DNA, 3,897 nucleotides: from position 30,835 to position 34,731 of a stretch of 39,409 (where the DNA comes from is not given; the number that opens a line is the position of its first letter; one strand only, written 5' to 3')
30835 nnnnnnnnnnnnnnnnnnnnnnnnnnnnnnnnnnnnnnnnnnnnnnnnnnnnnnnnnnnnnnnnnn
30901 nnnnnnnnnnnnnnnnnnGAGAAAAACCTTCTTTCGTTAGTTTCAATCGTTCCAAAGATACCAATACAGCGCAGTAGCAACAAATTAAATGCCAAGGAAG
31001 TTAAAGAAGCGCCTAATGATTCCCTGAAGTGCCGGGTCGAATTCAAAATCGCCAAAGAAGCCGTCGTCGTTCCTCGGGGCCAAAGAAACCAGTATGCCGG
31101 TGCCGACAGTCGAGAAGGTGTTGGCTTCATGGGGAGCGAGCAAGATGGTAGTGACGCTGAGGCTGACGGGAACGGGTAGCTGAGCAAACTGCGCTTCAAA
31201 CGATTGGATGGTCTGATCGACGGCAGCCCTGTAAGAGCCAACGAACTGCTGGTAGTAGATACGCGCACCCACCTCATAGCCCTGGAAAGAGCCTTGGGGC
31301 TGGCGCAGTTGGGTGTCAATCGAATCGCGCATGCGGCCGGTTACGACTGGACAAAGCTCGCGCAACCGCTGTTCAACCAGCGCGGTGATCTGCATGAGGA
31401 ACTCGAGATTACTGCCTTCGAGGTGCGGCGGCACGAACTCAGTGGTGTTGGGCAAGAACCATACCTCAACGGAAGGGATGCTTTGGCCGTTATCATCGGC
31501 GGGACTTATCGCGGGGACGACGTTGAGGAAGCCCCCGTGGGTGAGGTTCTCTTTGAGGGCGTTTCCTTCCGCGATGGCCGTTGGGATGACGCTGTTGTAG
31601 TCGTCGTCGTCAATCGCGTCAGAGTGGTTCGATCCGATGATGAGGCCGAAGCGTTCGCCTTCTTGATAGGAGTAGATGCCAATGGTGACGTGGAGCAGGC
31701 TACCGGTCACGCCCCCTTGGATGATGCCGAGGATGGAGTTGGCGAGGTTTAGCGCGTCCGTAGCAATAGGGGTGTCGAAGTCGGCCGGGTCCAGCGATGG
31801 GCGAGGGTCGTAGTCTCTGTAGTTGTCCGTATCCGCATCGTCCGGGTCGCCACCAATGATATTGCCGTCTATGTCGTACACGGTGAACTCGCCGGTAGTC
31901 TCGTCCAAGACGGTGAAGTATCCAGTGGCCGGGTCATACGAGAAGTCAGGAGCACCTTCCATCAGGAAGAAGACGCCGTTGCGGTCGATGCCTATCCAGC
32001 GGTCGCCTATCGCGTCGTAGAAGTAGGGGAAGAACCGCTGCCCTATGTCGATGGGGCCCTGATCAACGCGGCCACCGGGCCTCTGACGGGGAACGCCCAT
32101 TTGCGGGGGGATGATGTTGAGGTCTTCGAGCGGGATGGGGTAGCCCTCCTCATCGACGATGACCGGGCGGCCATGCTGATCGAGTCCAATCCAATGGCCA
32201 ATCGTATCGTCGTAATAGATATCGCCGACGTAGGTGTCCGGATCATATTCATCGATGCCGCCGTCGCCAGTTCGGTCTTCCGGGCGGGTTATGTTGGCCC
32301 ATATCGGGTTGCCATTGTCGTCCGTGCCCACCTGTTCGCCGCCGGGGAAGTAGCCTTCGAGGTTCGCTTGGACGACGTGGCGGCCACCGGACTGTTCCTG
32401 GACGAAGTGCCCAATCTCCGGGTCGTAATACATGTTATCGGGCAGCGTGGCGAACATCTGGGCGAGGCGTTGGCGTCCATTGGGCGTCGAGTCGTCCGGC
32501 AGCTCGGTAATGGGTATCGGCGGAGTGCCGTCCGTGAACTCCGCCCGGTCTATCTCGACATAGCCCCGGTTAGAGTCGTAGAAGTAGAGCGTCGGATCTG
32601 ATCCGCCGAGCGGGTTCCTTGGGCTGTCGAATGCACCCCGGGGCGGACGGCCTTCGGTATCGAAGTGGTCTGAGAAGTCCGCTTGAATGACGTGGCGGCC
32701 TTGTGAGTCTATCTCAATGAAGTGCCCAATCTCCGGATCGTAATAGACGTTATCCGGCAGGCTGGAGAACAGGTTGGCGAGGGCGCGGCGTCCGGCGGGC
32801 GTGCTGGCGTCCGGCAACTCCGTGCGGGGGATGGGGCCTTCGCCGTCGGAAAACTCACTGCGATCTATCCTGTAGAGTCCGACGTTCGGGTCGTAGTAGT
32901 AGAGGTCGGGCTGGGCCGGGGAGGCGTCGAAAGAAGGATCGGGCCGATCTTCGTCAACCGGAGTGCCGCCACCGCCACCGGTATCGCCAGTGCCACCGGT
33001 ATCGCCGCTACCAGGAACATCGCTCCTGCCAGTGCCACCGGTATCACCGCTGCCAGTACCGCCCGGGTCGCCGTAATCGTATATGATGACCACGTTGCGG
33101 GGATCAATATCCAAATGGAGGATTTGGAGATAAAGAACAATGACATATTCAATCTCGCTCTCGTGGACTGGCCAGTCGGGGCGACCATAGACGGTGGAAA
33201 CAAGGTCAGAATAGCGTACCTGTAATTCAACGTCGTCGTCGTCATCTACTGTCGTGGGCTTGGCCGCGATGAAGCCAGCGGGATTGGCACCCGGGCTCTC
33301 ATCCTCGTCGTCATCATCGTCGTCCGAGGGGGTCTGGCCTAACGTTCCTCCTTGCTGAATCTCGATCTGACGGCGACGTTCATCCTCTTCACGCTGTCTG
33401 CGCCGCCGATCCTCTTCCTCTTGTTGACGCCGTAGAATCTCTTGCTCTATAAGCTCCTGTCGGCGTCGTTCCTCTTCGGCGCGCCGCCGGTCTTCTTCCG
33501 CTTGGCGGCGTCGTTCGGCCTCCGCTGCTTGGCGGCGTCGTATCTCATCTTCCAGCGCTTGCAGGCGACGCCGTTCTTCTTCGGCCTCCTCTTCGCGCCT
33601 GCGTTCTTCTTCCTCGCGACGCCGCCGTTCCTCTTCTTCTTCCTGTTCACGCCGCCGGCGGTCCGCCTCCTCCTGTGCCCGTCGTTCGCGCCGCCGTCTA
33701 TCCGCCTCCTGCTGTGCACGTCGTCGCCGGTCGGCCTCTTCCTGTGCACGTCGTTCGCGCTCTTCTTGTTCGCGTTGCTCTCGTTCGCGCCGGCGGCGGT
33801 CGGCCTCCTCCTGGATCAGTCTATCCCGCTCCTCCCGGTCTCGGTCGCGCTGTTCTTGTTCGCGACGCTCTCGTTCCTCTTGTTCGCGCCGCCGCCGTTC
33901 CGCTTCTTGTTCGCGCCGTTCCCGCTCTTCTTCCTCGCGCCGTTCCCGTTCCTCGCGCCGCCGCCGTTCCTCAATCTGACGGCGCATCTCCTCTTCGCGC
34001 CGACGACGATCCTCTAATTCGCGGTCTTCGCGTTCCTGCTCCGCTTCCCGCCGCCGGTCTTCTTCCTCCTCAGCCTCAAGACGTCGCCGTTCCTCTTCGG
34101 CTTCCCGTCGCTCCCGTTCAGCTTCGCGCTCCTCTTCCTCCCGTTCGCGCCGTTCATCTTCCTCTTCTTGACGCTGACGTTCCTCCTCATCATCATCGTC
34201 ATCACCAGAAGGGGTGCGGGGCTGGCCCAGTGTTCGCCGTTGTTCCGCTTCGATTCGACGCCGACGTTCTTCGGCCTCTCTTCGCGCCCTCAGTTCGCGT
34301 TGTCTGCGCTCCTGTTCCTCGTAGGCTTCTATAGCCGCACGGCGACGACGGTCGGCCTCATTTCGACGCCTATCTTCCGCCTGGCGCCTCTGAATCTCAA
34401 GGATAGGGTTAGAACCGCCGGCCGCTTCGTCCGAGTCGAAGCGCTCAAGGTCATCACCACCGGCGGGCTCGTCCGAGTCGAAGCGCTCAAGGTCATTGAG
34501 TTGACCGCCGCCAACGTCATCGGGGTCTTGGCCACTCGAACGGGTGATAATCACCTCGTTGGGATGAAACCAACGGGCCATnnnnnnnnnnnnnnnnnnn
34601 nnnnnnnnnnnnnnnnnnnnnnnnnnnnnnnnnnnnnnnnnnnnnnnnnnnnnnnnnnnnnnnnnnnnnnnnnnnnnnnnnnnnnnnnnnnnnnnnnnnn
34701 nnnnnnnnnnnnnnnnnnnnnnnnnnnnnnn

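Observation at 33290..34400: A Glu/Arg-only segment of about 370 residues in a 1198-aa virion protein: a predicted very long single alpha-helix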

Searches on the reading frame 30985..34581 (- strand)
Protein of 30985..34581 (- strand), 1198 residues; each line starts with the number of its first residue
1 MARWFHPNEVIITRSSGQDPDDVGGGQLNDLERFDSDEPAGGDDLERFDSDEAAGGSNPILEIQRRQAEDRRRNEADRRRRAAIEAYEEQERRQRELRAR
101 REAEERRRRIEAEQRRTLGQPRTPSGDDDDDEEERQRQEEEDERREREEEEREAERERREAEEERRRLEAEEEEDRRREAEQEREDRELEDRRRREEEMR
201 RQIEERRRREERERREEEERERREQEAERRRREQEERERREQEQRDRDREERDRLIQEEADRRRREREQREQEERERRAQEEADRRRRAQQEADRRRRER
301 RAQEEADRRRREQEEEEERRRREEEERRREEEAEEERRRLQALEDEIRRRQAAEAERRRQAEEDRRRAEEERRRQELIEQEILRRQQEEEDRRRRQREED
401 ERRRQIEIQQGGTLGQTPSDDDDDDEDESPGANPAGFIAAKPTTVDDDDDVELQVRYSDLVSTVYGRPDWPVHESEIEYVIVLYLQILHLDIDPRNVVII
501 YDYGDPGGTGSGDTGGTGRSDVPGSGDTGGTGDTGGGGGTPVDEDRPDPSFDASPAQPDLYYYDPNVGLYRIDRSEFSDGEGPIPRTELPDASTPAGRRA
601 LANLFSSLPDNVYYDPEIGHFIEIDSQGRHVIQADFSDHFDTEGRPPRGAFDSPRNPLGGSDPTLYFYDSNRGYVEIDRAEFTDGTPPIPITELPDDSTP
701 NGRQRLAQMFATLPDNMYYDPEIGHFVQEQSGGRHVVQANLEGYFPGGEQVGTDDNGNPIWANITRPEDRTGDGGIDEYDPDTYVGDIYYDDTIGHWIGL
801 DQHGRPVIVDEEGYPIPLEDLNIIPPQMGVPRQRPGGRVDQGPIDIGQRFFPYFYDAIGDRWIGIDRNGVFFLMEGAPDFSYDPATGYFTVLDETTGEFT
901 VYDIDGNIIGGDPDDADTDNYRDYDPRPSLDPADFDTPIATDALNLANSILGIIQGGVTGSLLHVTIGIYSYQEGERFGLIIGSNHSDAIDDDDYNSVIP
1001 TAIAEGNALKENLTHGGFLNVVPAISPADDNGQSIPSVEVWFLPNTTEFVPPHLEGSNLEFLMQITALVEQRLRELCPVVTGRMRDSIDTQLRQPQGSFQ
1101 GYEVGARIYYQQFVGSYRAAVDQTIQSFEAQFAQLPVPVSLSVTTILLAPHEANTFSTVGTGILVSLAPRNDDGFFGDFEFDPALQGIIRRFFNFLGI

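Call 5: search_protein_families(library=phrogs, proteins=[window:30985-34581:-], max_evalue=0.01)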
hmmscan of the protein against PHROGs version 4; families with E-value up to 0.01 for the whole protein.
window:30985-34581:- (1198 aa): 0 families

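Call 6: search_protein_families(library=pfam, proteins=[window:30985-34581:-], max_evalue=0.01)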
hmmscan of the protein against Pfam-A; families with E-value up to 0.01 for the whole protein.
window:30985-34581:- (1198 aa): 0 families

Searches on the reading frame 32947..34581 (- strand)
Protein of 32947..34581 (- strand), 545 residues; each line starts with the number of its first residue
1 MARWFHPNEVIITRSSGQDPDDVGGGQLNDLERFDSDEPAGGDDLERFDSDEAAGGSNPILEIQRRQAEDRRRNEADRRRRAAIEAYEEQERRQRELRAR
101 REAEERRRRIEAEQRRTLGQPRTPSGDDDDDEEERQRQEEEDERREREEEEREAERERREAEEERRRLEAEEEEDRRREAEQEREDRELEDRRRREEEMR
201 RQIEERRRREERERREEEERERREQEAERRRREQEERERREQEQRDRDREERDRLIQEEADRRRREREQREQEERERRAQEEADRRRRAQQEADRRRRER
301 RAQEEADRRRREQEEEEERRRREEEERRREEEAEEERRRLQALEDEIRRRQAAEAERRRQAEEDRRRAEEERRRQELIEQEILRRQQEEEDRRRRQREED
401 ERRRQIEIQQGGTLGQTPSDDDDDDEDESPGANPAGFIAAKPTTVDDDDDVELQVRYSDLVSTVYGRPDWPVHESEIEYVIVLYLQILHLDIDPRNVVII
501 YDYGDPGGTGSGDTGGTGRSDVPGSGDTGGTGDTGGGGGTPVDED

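Call 49: predict_structure(protein=window:32947-34581:-)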
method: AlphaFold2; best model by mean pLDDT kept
length: 545 residues; sequences in the alignment: 1
mean_pLDDT: 69.8   pTM: 0.23
mean pLDDT of the five models: 69.8, 68.6, 66.6, 66.5, 63.5
residues with pLDDT >= 90: 132; 70-90: 171; 50-70: 92; < 50: 150
segments of 3 or more residues with pLDDT < 50: 1-19, 21-57, 119-129, 408-448, 503-541, 543-545
pLDDT, mean of each block of 10 residues (from residue 1): 34 35 37 39 42 50 88 94 94 95 90 62 38 65 84 87 87 87 89 90 90 88 88 86 82 70 62 72 83 90 92 93 93 91 93 90 89 90 91 87 65 36 41 33 43 61 62 64 67 61 40 34 36 33 43
secondary structure, 60 per line:
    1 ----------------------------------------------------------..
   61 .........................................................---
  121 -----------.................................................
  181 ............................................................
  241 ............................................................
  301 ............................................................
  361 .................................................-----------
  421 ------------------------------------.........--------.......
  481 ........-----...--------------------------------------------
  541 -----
elements in order: H59-117 H132-409 H457-465 H474-488

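Call 101: fold_search(model_id=the predicted structure, library=viral)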
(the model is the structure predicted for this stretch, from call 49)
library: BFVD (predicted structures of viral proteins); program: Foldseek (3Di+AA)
matches with E <= 10: 3; with E <= 0.001: 0
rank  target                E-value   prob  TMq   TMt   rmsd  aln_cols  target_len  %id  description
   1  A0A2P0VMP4            5.4e+00  0.06  0.06  0.17  10.7        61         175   23  Uncharacterized protein [Tetraselmis virus 1]
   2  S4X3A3                8.2e+00  0.01  0.04  0.14  24.4        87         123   16  Head fiber protein [Salmonella phage Jersey]
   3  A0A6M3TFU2            9.4e+00  0.01  0.04  0.12  32.4       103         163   17  Phosphoprotein (Fragment) [Mumps virus genotype G]

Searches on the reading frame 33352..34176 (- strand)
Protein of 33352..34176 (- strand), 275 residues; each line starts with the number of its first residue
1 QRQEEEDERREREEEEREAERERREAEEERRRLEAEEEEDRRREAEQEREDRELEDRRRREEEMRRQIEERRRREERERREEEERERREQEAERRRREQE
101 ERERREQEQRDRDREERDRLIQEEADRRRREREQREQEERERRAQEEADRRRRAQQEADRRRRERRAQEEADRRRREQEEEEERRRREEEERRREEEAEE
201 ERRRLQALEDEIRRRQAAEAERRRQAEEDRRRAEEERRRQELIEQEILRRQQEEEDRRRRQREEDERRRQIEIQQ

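Call 75: search_solved_structures(query=window:33352-34176:-, max_evalue=0.01)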
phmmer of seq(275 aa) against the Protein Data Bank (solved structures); distinct sequences matched with E-value up to 0.01: 0.

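Call 81: find_homologous_proteins(query=window:33352-34176:-, max_evalue=0.001)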
Query seq(275 aa): 8000 candidates shared short words with the query, none scored E <= 0.001.
